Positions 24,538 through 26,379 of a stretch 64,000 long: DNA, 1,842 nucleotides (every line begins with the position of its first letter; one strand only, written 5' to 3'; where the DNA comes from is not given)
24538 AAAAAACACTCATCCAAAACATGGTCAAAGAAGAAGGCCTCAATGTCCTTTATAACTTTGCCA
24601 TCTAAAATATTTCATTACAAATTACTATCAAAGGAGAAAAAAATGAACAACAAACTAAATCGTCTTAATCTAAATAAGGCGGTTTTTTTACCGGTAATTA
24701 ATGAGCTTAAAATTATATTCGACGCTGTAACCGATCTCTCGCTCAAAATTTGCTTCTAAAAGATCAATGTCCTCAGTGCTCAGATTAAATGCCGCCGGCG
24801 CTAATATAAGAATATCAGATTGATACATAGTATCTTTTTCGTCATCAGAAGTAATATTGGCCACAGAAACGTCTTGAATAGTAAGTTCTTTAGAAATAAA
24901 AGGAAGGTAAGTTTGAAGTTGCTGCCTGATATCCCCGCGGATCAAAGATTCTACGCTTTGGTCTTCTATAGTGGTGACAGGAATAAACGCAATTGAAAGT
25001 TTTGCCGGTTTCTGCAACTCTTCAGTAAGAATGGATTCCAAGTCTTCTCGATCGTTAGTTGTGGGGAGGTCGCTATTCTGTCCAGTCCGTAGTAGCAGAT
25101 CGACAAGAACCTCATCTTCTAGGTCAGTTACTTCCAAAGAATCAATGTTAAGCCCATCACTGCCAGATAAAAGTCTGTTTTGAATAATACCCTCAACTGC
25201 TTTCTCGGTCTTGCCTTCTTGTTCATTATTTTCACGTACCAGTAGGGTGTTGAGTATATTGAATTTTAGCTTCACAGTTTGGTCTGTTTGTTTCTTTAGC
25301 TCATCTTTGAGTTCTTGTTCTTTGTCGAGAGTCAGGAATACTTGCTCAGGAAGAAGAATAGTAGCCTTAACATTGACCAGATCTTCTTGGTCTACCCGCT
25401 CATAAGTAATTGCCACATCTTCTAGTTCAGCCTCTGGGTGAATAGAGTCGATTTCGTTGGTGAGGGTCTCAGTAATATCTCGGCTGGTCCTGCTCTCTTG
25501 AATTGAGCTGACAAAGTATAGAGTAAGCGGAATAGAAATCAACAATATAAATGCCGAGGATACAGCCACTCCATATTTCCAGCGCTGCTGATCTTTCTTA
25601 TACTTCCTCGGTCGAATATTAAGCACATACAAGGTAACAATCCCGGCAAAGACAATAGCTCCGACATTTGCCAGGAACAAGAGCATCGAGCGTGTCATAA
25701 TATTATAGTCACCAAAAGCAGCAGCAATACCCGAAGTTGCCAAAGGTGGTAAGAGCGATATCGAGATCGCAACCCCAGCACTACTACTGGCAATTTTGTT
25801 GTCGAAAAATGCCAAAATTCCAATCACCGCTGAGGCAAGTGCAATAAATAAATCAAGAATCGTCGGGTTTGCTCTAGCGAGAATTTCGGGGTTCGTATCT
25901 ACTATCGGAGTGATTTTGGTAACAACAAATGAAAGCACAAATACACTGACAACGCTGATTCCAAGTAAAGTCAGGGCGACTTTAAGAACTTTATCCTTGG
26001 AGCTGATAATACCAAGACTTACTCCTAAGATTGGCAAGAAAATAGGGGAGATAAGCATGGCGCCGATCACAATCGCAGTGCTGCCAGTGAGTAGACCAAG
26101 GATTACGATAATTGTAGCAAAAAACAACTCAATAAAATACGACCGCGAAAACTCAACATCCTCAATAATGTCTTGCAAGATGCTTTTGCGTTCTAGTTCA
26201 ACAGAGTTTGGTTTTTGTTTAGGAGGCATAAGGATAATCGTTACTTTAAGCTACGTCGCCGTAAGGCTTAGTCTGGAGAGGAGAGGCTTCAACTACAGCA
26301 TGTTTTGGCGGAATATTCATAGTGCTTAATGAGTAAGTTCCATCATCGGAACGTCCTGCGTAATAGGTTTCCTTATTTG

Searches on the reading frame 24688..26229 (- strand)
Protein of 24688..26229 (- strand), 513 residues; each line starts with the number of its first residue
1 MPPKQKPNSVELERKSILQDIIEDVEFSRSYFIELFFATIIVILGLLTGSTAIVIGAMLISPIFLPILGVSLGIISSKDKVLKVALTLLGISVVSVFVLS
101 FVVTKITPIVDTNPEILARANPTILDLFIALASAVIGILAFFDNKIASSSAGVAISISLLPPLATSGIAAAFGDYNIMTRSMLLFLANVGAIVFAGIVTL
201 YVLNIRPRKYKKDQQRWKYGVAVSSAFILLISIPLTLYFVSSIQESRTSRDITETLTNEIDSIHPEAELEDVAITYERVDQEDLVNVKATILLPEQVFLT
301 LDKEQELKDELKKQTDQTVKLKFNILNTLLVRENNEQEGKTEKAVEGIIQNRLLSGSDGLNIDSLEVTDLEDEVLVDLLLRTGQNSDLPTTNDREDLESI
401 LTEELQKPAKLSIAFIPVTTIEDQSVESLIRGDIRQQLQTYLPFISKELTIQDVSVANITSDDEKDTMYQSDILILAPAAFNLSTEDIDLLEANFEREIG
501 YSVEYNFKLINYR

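Call 42: search_protein_families(library=pfam, proteins=[window:24688-26229:-], max_evalue=0.0001)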
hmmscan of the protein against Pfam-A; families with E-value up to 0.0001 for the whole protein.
window:24688-26229:- (513 aa): 1 family
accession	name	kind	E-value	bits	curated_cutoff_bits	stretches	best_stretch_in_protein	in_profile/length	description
PF04087.19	DUF389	-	5.3e-31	107.9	23.9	1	58-194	1-137/137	Domain of unknown function (DUF389)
